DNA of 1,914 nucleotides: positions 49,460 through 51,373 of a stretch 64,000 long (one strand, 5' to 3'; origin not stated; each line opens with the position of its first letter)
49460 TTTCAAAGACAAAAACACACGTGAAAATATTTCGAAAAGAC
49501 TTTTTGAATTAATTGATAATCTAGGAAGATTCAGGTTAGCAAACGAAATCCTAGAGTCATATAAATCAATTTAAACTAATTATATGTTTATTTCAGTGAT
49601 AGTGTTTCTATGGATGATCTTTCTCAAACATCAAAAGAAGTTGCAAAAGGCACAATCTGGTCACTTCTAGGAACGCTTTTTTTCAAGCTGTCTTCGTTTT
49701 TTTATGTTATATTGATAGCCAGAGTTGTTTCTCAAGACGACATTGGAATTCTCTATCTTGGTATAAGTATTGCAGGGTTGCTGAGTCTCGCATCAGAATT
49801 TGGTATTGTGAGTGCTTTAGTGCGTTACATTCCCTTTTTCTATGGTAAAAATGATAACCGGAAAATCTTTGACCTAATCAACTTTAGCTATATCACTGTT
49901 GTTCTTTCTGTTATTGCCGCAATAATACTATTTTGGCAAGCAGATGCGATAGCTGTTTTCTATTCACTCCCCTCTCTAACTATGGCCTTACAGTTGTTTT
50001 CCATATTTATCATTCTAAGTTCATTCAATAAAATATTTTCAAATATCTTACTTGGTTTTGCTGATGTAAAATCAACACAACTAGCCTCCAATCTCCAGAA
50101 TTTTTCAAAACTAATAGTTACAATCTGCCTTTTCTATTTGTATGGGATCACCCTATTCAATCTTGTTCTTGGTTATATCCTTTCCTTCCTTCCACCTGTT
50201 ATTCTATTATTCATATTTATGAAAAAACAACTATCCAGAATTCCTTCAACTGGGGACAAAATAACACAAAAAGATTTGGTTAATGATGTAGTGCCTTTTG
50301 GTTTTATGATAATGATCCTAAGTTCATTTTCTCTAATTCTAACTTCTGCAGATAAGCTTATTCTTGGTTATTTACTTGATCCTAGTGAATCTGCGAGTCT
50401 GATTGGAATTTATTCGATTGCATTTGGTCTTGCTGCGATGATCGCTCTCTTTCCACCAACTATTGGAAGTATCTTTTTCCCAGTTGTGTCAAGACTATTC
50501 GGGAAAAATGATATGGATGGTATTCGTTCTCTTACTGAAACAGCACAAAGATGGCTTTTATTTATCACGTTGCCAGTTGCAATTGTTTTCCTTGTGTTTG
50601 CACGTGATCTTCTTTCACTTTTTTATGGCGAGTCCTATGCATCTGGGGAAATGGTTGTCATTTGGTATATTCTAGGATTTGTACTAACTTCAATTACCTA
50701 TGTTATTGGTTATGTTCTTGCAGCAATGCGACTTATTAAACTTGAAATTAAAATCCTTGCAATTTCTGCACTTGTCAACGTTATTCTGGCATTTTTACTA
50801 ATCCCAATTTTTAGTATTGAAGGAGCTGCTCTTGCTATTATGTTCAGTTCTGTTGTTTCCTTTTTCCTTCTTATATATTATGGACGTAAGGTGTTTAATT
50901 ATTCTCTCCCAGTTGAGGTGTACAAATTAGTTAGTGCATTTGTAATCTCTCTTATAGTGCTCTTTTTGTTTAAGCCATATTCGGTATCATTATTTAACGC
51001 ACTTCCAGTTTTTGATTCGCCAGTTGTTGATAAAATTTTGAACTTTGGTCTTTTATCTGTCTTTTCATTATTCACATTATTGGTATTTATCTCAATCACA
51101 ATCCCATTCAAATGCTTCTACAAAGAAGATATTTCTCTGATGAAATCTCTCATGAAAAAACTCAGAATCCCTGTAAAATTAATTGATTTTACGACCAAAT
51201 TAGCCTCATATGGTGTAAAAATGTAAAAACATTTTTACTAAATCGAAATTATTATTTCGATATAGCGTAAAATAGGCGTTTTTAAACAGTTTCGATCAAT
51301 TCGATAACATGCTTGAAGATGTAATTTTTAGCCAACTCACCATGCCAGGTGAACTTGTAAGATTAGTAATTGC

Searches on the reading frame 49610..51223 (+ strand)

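Call 76: search_protein_families(library=pfam, proteins=[window:49610-51223:+], max_evalue=0.00001)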
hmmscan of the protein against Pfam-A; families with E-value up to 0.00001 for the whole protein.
window:49610-51223:+ (538 aa): 4 families
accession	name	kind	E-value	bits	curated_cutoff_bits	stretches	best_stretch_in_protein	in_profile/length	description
PF13440.11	Polysacc_synt_3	-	6.6e-24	85.1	23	1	36-344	2-289/293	Polysaccharide biosynthesis protein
PF01943.22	Polysacc_synt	-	1e-19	71.5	28.2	1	11-296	1-273/274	Polysaccharide biosynthesis protein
PF03023.19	MurJ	-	2e-11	43.7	27.4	1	278-453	246-432/451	Lipid II flippase MurJ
PF01554.23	MatE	-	1.3e-08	35.1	24.9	1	241-396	5-161/161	MatE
